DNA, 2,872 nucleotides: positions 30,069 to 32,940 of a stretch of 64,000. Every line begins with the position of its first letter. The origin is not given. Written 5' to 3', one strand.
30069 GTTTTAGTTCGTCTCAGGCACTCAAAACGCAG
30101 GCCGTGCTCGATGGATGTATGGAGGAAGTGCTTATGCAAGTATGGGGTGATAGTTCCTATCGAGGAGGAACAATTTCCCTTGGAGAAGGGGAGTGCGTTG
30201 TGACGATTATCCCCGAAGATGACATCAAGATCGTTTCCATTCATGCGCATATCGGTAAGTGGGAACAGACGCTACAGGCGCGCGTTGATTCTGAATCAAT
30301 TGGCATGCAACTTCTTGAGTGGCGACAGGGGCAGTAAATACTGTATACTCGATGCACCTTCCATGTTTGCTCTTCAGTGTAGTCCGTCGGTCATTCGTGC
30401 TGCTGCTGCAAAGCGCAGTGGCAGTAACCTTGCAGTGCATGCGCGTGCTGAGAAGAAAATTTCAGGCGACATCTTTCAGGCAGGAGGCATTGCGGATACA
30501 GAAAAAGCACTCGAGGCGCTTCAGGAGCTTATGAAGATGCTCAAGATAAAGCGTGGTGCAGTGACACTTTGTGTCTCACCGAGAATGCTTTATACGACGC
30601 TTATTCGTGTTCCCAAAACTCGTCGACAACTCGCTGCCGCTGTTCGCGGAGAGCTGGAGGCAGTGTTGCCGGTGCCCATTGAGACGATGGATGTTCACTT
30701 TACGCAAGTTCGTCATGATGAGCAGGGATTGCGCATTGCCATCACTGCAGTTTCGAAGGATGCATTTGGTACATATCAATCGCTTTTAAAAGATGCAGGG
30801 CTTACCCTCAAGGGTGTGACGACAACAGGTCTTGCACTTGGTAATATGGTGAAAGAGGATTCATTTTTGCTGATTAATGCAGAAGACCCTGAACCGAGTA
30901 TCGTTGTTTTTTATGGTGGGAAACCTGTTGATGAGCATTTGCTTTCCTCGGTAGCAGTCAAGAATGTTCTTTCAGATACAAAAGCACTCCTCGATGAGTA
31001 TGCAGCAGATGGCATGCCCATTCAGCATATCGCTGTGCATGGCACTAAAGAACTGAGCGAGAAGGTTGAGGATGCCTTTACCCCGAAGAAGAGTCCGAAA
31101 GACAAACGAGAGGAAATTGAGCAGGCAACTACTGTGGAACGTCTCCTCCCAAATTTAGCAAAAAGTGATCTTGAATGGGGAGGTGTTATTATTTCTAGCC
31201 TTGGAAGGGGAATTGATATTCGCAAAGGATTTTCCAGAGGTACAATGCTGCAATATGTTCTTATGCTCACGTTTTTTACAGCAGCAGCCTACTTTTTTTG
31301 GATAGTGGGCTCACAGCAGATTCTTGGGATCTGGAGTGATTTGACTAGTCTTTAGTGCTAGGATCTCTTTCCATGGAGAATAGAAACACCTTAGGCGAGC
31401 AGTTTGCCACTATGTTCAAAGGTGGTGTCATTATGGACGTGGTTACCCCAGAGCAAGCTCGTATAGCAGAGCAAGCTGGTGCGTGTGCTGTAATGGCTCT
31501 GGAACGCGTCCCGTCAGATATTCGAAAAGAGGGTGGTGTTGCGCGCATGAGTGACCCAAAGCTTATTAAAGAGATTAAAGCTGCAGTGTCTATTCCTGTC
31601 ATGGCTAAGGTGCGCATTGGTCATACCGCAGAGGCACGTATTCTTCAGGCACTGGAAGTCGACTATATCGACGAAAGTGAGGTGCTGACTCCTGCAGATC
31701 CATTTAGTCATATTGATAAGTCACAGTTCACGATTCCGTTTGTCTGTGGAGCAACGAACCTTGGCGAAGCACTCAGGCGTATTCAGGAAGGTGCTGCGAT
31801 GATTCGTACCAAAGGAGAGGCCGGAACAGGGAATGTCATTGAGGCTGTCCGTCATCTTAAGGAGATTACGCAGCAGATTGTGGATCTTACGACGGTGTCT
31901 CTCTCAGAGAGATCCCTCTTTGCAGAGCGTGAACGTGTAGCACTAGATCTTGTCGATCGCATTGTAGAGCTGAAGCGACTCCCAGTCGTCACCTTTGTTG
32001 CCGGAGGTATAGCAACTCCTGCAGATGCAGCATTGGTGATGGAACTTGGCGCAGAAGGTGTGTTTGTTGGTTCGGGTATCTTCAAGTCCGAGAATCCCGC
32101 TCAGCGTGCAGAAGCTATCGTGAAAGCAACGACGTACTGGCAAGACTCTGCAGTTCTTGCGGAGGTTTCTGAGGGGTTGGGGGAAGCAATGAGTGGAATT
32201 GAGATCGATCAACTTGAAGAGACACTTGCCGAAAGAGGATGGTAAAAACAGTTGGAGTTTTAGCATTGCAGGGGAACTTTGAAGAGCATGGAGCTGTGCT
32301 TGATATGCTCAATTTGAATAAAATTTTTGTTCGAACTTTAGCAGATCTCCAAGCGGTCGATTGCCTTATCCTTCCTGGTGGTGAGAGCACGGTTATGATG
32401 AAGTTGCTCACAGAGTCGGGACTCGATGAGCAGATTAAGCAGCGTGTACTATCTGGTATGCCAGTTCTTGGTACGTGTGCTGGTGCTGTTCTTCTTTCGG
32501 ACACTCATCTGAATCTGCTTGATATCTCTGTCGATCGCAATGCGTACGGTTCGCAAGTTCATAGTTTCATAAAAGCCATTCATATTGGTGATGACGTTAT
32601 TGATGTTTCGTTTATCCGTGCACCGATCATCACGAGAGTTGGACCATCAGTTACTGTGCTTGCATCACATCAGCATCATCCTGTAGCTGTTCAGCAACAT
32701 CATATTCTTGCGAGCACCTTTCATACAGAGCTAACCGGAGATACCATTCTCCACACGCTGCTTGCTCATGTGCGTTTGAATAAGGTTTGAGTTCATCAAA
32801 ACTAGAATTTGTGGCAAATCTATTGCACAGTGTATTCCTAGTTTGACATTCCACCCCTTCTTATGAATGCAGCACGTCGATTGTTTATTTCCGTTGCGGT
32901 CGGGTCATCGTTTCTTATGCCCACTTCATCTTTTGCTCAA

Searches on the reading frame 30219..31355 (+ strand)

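Call 25: search_protein_families(library=pfam, proteins=[window:30219-31355:+], max_evalue=0.0001)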
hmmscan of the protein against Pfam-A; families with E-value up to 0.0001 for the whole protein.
window:30219-31355:+ (378 aa): 1 family
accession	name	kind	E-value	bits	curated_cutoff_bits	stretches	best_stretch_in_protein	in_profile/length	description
PF11104.14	PilM_2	-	5.2e-06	26.1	27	1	55-198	5-153/340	Type IV pilus assembly protein PilM;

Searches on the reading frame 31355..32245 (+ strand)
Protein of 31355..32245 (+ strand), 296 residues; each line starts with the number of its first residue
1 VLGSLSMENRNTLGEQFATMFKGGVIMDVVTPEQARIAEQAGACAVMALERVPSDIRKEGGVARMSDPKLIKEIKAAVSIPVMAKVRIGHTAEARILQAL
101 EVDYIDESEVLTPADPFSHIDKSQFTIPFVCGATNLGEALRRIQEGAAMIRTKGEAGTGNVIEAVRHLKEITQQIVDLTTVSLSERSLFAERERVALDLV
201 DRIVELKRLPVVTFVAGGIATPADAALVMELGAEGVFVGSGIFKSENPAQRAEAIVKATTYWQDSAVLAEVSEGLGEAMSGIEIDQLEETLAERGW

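Call 25: search_protein_families(library=pfam, proteins=[window:31355-32245:+], max_evalue=0.0001)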
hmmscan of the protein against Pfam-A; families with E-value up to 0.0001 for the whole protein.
window:31355-32245:+ (296 aa): 4 families
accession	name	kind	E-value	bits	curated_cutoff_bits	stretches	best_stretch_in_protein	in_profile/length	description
PF01680.23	SOR_SNZ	-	2.9e-100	334.7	27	1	14-216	5-207/207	SOR/SNZ family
PF05690.20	ThiG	-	4.2e-09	36.6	23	1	200-260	167-225/247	Thiazole biosynthesis protein ThiG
PF03060.21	NMO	-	2.8e-05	24.1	28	0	195-252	180-236/331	Nitronate monooxygenase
PF01207.24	Dus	-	4.3e-05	23.2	20.4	0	57-93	96-136/311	Dihydrouridine synthase (Dus)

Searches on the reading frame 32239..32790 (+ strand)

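Call 25: search_protein_families(library=pfam, proteins=[window:32239-32790:+], max_evalue=0.0001)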
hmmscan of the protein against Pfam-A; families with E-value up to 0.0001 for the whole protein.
window:32239-32790:+ (183 aa): 3 families
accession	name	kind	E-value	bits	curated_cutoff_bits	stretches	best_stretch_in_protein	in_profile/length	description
PF01174.25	SNO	-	4.2e-40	138.1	27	1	7-169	1-175/188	SNO glutamine amidotransferase family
PF03575.23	Peptidase_S51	-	4.9e-12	46.4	23.9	1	11-88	53-131/206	Peptidase family S51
PF07685.20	GATase_3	-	1.8e-09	38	27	1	26-90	25-92/196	CobB/CobQ-like glutamine amidotransferase domain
